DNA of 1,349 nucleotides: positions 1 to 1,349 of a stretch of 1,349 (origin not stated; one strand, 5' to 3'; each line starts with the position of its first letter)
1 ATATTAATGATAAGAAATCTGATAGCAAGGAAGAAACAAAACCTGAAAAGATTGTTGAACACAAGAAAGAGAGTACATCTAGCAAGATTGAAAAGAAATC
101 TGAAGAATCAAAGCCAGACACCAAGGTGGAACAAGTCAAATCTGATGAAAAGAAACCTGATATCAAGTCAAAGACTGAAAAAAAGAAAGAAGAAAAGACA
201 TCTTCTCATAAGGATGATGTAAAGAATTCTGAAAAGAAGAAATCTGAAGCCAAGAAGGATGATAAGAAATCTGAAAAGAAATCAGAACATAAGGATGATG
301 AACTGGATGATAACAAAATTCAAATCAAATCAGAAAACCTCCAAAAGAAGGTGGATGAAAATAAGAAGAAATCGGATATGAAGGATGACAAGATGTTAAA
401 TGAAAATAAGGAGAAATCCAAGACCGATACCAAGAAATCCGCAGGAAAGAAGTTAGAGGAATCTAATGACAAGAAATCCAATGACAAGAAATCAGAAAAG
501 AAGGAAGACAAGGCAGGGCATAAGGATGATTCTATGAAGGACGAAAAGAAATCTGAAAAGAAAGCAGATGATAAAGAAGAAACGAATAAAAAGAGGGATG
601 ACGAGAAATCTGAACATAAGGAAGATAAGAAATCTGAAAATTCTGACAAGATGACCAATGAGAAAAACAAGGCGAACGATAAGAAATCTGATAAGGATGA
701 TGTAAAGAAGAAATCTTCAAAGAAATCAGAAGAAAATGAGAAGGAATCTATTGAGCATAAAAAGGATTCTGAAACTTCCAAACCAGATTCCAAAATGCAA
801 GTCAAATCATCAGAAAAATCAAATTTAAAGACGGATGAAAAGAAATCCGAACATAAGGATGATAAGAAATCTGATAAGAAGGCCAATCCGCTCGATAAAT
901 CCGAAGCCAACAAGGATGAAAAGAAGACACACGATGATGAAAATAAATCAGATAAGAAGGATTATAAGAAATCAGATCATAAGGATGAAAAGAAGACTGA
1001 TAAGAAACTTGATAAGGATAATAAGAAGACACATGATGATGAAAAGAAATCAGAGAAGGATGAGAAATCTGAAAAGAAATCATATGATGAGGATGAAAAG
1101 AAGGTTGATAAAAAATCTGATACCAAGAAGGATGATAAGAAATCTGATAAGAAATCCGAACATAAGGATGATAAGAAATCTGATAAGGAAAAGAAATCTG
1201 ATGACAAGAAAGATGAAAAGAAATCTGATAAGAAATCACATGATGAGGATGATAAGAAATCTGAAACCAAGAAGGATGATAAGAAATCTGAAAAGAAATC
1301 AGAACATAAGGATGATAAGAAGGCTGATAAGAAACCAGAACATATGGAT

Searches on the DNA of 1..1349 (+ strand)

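Call 11: search_dna_similar(query=window:1-1349:+, collection=phages, mode=distant)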
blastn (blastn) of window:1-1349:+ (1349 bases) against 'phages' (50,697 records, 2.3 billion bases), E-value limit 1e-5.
No match.

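Call 25: search_rna_families(source=window, threshold=gathering)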
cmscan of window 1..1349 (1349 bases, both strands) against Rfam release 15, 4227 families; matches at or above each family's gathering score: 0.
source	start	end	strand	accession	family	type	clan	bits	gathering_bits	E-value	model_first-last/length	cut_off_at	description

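Call 33: search_dna_similar(query=window:1-1349:+, collection=plasmids, mode=distant)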
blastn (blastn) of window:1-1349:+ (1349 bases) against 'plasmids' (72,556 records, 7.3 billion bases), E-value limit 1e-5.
No match.

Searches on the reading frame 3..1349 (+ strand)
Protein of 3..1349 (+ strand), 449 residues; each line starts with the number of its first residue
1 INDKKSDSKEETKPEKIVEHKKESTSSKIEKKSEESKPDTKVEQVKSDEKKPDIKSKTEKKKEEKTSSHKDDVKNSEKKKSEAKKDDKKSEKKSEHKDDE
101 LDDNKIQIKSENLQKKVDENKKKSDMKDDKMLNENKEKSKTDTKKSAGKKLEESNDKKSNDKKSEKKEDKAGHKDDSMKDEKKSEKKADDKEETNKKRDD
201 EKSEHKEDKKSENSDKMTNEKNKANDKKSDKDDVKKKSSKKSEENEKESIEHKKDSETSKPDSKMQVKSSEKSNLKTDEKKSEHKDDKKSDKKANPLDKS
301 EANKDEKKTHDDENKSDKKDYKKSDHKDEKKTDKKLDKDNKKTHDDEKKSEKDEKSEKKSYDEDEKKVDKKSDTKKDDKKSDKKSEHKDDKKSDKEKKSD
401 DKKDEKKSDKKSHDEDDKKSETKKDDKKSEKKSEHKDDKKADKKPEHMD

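Call 7: find_homologous_proteins(query=window:3-1349:+)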
Query window:3-1349:+: 8000 candidates shared short words with the query, none scored E <= 0.001.

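Call 9: search_protein_families(library=pfam, proteins=[window:3-1349:+], max_evalue=10)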
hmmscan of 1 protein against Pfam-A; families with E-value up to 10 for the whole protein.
window:3-1349:+ (449 aa): 0 families

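Call 14: find_encoding_contigs(protein=window:3-1349:+, flank=10000)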
Protein window:3-1349:+ (449 aa): no gene with exactly this product is on record in the collection.

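Call 15: list_cluster_members(proteins=[window:3-1349:+])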
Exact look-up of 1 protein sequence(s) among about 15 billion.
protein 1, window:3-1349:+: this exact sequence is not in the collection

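Call 21: search_solved_structures(query=window:3-1349:+, max_evalue=10)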
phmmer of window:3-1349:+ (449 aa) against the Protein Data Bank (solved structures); distinct sequences matched with E-value up to 10: 1.
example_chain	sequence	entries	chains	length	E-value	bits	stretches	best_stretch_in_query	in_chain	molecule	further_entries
6zj3_Lk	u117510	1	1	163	0.27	13.7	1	27-145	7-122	Ribosomal protein uL23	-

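Call 27: search_protein_representatives(protein=window:3-1349:+)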
Query: 449 residues. Proteins with E-value up to 0.001 (for the whole library): 0; up to 1e-10: 0; up to 1e-30: 0. The best 0 are listed.

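Call 29: find_related_loci(query=window:3-1349:+, collection=viral_contigs, flank=5000)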
Query window:3-1349:+ (449 aa) in viral_contigs; peptide patterns used: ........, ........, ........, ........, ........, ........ (x = any residue, [..] = any of these).
104 stretches matched a pattern, but none encodes a relative of the query by tblastn (E <= 1e-3).

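Call 30: find_related_loci(query=window:3-1349:+, collection=metagenome_contigs, flank=5000)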
Query window:3-1349:+ (449 aa) in metagenome_contigs; peptide patterns used: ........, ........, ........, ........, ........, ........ (x = any residue, [..] = any of these).
600 stretches matched a pattern, but none encodes a relative of the query by tblastn (E <= 1e-3).

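Call 31: find_related_loci(query=window:3-1349:+, collection=genome_contigs, flank=5000)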
Query window:3-1349:+ (449 aa) in genome_contigs; peptide patterns used: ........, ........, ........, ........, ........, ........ (x = any residue, [..] = any of these).
600 stretches matched a pattern, but none encodes a relative of the query by tblastn (E <= 1e-3).

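Call 48: predict_structure(protein=window:3-1349:+)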
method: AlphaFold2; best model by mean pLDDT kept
length: 449 residues; sequences in the alignment: 1
mean_pLDDT: 48.5   pTM: 0.21
mean pLDDT of the five models: 48.5, 44.8, 42.4, 42.4, 40.8
residues with pLDDT >= 90: 0; 70-90: 25; 50-70: 114; < 50: 310
segments of 3 or more residues with pLDDT < 50: 1-5, 9-13, 15-20, 23-36, 39-50, 52-54, 56-68, 75-78, 80-82, 151-156, 158-166, 168-189, 192-196, 199-215, 218-227, 229-234, 236-246, 248-252, 255-259, 261-265, 267-276, 281-283, 296-318, 323-325, 327-329, 343-348, 350-364, 369-374, 377-379, 384-391, 396-401, 403-409, 413-417, 419-426, 429-432, 434-439, 441-446
pLDDT, mean of each block of 10 residues (from residue 1): 47 45 45 42 43 46 46 50 55 54 62 79 78 67 55 45 44 43 42 47 41 43 46 45 44 47 43 44 48 47 45 48 48 50 48 40 48 49 48 45 46 48 45 46 45
secondary structure, 60 per line:
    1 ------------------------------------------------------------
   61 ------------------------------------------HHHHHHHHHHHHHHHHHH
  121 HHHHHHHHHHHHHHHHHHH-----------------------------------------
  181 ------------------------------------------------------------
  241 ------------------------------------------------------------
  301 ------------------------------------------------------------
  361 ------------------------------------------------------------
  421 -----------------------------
elements in order: H103-139

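Call 52: search_protein_families(library=ncbifam, proteins=[window:3-1349:+], max_evalue=1)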
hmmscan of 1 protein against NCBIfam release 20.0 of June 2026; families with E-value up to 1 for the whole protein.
window:3-1349:+ (449 aa): 0 families

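Call 53: search_protein_families(library=phrogs, proteins=[window:3-1349:+], max_evalue=1)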
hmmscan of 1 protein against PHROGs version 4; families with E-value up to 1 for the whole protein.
window:3-1349:+ (449 aa): 0 families

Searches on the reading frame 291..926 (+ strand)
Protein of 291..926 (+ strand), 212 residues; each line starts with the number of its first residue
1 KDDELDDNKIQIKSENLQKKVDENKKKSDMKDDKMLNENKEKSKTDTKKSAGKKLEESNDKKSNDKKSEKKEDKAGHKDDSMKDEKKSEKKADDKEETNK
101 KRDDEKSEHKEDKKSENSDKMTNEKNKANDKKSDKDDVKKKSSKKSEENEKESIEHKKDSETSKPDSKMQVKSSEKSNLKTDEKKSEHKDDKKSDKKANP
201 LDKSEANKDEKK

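Call 28: find_homologous_proteins(query=window:291-926:+, max_evalue=10)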
Query seq(212 aa): 3816 candidates shared short words with the query, none scored E <= 10.
